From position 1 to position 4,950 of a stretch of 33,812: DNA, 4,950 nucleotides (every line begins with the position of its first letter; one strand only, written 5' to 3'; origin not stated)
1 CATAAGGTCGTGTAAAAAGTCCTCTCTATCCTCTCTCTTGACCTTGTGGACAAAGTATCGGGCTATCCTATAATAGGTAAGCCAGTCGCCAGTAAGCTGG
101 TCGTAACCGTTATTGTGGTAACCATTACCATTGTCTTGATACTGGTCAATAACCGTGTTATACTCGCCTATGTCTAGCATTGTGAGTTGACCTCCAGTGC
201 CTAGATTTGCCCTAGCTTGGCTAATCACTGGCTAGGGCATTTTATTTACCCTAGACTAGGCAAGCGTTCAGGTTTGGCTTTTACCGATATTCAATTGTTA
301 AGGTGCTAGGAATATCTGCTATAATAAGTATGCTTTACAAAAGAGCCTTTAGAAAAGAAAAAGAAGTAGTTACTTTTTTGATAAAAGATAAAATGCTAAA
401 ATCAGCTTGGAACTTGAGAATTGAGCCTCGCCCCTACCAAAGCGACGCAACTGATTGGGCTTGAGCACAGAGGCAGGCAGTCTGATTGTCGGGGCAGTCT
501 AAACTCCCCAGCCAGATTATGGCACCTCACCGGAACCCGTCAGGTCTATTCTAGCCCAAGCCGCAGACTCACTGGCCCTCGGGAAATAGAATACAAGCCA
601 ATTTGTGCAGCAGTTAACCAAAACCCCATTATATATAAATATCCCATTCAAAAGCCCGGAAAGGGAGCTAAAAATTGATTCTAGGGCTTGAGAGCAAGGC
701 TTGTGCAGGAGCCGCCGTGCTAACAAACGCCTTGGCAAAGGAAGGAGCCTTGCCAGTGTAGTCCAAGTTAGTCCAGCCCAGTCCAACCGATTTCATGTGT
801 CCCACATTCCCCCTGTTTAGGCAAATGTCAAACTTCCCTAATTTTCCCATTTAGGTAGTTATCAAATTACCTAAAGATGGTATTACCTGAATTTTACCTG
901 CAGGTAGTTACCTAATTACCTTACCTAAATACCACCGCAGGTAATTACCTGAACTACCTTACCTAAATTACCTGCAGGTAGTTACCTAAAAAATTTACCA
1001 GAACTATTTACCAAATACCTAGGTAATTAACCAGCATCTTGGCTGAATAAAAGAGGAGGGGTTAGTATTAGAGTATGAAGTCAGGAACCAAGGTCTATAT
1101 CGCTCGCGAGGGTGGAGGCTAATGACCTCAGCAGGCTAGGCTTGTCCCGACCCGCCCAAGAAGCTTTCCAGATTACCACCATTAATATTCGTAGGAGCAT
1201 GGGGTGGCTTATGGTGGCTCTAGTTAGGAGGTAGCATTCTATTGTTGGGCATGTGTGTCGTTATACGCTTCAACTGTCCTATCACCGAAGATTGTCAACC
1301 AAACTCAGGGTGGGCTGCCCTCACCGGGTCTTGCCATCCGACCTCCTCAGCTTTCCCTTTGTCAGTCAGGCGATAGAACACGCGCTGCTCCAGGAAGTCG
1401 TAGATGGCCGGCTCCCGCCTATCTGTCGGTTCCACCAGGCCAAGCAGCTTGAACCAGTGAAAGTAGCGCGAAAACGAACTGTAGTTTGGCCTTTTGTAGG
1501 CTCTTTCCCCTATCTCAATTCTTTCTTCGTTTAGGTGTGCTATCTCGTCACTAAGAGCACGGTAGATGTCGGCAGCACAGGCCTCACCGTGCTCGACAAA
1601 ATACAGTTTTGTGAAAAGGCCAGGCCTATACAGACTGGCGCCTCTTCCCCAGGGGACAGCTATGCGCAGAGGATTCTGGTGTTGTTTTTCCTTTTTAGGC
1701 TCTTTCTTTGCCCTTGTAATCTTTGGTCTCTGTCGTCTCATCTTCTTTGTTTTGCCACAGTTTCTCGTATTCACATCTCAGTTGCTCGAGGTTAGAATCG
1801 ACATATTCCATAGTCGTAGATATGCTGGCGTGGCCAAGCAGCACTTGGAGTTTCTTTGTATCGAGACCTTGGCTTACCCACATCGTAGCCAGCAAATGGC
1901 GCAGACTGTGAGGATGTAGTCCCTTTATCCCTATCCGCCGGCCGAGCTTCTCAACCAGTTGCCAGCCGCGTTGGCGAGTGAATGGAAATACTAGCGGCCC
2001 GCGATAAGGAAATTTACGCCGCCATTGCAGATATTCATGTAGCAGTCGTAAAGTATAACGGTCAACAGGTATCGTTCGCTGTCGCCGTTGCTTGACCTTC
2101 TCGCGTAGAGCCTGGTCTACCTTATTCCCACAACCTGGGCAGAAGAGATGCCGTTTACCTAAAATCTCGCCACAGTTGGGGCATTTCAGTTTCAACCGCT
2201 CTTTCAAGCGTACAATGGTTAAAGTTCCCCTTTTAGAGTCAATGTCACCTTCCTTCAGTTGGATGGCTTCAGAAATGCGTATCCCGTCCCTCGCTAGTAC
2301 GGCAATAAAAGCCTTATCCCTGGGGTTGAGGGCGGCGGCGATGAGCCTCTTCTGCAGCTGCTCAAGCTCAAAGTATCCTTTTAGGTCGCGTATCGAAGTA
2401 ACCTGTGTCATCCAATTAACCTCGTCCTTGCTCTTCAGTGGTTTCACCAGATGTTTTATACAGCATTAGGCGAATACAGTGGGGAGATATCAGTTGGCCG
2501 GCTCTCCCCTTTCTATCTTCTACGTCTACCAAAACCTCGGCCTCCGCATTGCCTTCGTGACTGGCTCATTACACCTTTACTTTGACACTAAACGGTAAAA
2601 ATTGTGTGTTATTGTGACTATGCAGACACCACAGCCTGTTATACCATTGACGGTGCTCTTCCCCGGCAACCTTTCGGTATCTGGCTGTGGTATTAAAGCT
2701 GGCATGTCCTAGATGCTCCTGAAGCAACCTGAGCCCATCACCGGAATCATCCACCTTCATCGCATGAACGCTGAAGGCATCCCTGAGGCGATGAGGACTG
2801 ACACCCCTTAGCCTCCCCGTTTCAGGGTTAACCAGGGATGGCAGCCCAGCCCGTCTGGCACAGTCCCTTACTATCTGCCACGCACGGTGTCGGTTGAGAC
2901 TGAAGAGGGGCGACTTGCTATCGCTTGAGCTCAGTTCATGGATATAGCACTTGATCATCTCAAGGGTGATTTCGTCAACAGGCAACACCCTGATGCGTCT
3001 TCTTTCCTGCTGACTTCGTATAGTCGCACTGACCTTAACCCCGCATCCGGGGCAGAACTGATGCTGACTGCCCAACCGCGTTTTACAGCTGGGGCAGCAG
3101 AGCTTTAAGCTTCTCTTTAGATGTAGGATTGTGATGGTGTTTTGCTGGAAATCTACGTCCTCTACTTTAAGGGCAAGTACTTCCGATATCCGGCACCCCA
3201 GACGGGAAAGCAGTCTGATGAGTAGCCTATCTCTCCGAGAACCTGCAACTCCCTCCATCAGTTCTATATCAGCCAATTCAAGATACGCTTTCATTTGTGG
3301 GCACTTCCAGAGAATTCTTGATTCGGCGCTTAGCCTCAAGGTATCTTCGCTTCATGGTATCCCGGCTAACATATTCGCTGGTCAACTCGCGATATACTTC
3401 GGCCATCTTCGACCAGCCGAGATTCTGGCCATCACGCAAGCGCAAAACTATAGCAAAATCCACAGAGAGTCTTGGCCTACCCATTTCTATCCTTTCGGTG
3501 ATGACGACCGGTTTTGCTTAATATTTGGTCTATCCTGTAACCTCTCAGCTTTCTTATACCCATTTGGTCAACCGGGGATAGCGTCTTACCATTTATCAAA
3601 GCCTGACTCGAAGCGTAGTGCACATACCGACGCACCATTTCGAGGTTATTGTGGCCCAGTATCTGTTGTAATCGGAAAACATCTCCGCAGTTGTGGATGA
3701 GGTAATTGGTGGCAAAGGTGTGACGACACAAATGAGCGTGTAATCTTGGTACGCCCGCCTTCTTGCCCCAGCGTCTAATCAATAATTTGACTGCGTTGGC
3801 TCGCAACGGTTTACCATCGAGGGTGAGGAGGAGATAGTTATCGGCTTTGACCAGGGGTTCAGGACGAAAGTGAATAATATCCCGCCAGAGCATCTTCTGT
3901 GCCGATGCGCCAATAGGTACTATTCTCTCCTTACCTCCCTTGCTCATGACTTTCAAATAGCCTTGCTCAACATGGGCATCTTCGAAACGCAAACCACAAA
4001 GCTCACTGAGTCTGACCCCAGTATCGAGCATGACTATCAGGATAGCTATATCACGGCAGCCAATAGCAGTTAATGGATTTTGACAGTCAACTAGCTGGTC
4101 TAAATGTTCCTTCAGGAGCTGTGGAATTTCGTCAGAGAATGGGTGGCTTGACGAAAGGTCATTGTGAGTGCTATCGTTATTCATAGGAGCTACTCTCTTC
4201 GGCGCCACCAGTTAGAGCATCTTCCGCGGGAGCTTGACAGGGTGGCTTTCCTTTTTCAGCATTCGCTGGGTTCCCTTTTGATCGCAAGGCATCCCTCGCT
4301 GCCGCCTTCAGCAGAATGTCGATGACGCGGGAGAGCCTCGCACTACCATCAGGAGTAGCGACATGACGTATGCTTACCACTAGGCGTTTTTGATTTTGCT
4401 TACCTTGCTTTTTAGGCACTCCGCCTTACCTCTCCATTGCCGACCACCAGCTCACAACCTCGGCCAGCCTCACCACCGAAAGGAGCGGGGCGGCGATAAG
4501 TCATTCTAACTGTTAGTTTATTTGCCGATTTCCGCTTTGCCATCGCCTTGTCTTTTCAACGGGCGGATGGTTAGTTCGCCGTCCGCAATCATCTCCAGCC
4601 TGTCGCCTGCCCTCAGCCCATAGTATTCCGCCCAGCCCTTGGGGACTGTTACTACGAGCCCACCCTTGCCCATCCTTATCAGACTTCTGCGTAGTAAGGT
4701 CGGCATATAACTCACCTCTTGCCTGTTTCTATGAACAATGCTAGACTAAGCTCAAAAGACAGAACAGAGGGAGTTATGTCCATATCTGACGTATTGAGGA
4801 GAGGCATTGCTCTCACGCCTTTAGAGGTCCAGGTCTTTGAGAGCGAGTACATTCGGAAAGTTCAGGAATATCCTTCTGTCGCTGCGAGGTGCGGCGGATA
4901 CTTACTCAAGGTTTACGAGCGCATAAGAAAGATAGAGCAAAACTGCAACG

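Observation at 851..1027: Dense TACCT/AGGTA palindrome and iteron array next to the recombinase block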

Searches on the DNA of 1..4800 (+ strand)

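Call 10: search_dna_similar(query=window:1-4800:+, collection=plasmids, mode=distant)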
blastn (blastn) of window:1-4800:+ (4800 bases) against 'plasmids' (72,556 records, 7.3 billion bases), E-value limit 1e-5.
No match.

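Call 33: search_rna_families(source=window, start=1, end=1400, threshold=evalue, max_evalue=1)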
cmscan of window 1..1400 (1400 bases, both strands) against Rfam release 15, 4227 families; matches with E-value up to 1: 2.
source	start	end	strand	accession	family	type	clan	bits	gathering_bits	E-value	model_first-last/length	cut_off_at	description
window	917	993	+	RF00838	mir-252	Gene; miRNA;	CL00135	22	45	0.22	1-77/77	no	mir-252 microRNA precursor family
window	927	993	-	RF04063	MIR2629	Gene; miRNA;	-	18.7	60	0.18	1-66/66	no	MIR2629 microRNA precursor family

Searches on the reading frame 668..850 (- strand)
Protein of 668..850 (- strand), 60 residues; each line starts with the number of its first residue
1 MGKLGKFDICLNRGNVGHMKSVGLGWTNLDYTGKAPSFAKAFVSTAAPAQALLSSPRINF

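Call 6: search_protein_families(library=pfam, proteins=[window:668-850:-], max_evalue=0.01)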
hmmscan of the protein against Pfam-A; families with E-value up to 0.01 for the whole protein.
window:668-850:- (60 aa): 0 families

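Call 47: find_homologous_proteins(query=window:668-850:-, max_evalue=0.01)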
Query window:668-850:-: no candidate shares three 5-residue words with the query. No homologue found.
